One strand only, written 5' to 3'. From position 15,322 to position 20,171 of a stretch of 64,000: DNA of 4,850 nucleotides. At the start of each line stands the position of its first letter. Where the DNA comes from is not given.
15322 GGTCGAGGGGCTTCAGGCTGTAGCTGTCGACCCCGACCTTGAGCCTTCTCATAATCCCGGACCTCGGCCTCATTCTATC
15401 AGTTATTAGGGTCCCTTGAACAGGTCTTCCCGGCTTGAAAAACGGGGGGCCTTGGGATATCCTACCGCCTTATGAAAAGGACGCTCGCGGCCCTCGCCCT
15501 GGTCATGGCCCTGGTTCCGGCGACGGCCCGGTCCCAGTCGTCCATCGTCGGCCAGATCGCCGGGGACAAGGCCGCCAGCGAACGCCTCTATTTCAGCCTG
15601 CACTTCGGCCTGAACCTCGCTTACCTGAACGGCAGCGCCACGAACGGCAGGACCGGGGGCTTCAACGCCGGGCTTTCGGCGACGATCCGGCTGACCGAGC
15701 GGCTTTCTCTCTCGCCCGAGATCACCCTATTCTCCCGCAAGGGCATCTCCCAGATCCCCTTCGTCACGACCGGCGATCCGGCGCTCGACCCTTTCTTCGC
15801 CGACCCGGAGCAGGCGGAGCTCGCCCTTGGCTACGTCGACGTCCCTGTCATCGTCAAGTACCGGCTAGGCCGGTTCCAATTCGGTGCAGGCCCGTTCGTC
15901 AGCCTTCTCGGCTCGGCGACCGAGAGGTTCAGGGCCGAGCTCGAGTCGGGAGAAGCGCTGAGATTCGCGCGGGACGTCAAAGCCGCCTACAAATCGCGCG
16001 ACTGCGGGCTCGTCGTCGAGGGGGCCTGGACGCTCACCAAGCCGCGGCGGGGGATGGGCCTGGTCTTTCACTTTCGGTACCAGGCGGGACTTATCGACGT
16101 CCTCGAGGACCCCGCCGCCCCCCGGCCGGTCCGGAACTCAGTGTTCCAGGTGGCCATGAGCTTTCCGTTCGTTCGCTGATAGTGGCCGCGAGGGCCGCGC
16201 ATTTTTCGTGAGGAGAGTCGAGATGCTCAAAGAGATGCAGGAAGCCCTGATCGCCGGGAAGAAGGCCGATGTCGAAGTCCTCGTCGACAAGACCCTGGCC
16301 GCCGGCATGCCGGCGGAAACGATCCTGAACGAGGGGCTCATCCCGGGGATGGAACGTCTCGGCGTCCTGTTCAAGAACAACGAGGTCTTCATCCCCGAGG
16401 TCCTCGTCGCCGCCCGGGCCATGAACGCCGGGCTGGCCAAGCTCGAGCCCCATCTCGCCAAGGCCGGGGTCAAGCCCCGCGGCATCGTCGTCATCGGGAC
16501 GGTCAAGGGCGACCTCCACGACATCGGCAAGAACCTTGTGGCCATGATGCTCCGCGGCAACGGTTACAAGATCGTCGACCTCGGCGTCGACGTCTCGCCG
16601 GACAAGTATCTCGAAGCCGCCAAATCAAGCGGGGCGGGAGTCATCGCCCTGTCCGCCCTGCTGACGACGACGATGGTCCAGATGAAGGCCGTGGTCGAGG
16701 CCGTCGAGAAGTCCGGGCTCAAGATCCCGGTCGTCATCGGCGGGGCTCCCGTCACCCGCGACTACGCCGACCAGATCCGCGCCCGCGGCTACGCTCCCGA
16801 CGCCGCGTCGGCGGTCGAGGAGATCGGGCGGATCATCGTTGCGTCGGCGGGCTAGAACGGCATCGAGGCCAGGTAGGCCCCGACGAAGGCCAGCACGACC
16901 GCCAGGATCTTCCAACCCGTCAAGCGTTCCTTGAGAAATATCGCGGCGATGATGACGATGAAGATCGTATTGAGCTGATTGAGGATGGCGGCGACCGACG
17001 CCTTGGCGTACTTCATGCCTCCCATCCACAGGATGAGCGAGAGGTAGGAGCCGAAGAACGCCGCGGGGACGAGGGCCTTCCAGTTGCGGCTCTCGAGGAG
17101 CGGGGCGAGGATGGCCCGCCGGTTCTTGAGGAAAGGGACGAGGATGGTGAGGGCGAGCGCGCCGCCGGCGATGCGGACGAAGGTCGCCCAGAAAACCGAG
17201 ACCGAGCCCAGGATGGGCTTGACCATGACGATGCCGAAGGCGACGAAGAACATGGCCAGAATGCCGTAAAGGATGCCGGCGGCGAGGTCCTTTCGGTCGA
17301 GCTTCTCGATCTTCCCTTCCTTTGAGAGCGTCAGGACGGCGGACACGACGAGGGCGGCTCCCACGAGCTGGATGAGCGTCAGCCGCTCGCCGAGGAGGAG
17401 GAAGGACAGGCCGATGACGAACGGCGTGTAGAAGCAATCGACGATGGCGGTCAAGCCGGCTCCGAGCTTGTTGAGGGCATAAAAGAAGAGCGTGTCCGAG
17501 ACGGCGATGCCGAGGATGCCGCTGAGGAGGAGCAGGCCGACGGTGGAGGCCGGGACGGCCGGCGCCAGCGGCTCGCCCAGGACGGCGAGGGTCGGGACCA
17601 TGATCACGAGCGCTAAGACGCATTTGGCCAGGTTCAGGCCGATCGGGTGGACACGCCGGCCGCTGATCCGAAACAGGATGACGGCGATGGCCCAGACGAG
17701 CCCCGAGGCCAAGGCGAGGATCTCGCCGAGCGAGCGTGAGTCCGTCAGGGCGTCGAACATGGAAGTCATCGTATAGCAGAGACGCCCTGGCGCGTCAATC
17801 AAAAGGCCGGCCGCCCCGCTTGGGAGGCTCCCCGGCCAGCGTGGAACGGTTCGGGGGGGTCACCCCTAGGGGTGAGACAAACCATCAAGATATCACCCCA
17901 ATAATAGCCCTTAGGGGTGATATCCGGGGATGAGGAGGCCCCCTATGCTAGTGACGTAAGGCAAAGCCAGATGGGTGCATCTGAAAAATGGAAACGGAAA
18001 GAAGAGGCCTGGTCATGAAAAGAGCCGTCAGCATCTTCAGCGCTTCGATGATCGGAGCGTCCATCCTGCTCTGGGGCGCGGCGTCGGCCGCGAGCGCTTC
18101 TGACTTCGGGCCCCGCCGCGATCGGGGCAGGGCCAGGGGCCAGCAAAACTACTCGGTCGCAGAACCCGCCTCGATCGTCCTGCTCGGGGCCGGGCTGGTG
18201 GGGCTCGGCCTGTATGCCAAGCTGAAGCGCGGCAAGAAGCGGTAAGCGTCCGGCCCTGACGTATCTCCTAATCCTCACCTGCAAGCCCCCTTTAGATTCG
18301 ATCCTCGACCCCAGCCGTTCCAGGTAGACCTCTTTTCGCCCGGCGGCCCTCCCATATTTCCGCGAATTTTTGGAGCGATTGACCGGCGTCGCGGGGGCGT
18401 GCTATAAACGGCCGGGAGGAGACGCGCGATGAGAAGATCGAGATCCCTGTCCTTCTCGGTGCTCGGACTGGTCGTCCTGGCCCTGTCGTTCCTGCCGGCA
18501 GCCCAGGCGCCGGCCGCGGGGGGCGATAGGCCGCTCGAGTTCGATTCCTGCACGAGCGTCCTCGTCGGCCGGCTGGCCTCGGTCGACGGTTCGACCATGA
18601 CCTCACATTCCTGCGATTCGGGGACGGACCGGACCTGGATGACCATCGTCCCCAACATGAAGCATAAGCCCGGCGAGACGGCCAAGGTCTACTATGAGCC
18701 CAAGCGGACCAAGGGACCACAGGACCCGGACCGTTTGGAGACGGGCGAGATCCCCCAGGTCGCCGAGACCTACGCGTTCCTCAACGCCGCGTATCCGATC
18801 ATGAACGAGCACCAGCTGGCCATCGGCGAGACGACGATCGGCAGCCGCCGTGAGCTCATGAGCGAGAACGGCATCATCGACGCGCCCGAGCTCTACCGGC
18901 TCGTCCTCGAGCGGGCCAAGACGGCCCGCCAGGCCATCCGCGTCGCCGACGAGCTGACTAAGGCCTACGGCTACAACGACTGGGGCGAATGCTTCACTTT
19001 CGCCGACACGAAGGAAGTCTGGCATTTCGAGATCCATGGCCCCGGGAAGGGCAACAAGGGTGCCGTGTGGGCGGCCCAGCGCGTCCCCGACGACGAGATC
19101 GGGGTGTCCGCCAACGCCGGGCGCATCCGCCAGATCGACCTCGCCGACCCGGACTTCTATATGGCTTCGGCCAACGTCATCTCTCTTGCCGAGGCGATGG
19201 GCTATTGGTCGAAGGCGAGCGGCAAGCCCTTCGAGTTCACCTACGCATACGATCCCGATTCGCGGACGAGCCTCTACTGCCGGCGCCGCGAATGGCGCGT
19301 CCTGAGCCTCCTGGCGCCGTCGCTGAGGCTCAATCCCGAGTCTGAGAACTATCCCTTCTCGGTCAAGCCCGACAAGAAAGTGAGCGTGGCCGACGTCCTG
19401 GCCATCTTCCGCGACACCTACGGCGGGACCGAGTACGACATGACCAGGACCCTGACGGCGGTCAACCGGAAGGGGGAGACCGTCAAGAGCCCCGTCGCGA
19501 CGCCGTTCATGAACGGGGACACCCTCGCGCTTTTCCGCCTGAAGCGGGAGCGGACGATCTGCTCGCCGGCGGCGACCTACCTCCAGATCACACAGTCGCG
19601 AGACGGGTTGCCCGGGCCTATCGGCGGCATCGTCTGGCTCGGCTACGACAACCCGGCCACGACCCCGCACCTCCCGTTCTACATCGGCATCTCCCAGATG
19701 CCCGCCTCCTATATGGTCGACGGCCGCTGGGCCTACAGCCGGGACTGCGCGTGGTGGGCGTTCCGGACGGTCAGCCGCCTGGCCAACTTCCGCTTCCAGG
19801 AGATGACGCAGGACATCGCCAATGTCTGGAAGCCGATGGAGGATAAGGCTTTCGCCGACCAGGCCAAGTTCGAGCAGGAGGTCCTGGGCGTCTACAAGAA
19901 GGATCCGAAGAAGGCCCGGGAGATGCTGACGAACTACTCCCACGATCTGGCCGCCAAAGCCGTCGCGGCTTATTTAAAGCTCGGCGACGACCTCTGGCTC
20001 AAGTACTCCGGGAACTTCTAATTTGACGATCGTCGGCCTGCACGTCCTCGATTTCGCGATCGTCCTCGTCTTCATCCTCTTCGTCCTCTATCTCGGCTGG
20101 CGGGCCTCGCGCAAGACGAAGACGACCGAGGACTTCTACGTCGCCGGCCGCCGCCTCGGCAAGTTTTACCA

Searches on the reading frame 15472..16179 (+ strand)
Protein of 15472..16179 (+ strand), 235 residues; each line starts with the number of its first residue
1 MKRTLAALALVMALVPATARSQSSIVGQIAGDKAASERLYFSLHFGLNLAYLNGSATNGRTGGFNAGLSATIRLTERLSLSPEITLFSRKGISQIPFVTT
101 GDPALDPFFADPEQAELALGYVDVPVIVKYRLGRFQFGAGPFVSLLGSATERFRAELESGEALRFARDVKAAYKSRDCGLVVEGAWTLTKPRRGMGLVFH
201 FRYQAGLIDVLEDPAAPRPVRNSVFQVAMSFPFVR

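Call 67: search_protein_families(library=pfam, proteins=[window:15472-16179:+], max_evalue=0.001)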
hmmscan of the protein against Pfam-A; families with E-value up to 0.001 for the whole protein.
window:15472-16179:+ (235 aa): 1 family
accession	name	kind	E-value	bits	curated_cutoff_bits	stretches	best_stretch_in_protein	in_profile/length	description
PF13568.12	OMP_b-brl_2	-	7.1e-11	42.9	27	1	37-211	7-174/175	Outer membrane protein beta-barrel domain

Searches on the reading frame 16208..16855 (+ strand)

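Call 67: search_protein_families(library=pfam, proteins=[window:16208-16855:+], max_evalue=0.001)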
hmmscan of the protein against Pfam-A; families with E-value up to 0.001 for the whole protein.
window:16208-16855:+ (215 aa): 2 families
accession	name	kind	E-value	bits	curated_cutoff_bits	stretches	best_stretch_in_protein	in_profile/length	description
PF02310.24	B12-binding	-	1.1e-26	93.5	32.1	1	94-199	3-116/121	B12 binding domain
PF02607.22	B12-binding_2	-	8.6e-21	74.4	23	1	7-80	2-74/74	B12 binding domain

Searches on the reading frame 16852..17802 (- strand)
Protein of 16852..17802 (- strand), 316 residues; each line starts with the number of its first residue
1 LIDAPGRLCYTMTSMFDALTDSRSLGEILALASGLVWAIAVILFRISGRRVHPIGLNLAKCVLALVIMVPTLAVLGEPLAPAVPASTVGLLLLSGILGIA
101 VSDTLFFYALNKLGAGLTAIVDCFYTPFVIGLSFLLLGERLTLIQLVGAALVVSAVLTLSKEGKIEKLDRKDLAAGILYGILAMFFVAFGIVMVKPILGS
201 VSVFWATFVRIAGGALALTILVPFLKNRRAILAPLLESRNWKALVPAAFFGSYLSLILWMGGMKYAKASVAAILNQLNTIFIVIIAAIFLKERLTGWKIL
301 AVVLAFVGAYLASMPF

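Call 67: search_protein_families(library=pfam, proteins=[window:16852-17802:-], max_evalue=0.001)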
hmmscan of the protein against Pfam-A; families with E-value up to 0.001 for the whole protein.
window:16852-17802:- (316 aa): 3 families
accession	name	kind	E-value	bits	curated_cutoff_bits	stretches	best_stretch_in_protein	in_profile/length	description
PF00892.27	EamA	-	1.4e-40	139.1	28.2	2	175-313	2-134/135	EamA-like transporter family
PF08627.16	CRT-like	-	3e-05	23.6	26.9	1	100-163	79-142/335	CRT-like, chloroquine-resistance transporter-like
PF16913.11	PUNUT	-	0.00072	19.3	30.6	1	202-314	31-146/321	Purine nucleobase transmembrane transport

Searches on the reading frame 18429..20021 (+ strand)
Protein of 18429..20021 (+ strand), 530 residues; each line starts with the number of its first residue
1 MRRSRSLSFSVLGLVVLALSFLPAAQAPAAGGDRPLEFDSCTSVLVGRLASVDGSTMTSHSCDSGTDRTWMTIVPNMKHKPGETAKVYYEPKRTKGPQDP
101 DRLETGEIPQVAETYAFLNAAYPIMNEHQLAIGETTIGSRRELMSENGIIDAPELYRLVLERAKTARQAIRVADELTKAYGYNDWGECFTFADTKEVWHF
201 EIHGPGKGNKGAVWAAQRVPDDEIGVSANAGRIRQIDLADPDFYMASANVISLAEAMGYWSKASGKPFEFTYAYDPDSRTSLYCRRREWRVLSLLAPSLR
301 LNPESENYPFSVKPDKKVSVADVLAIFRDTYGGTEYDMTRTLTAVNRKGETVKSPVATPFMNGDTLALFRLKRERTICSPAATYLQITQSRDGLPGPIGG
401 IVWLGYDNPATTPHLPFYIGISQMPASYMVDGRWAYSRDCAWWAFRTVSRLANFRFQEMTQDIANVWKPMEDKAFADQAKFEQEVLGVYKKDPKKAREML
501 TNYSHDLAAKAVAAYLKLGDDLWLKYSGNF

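Call 67: search_protein_families(library=pfam, proteins=[window:18429-20021:+], max_evalue=0.001)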
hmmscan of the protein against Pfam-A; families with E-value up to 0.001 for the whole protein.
window:18429-20021:+ (530 aa): 1 family
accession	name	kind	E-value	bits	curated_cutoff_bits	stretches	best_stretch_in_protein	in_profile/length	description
PF03577.20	Peptidase_C69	-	2.2e-72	244.7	23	1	40-468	1-401/402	Peptidase family C69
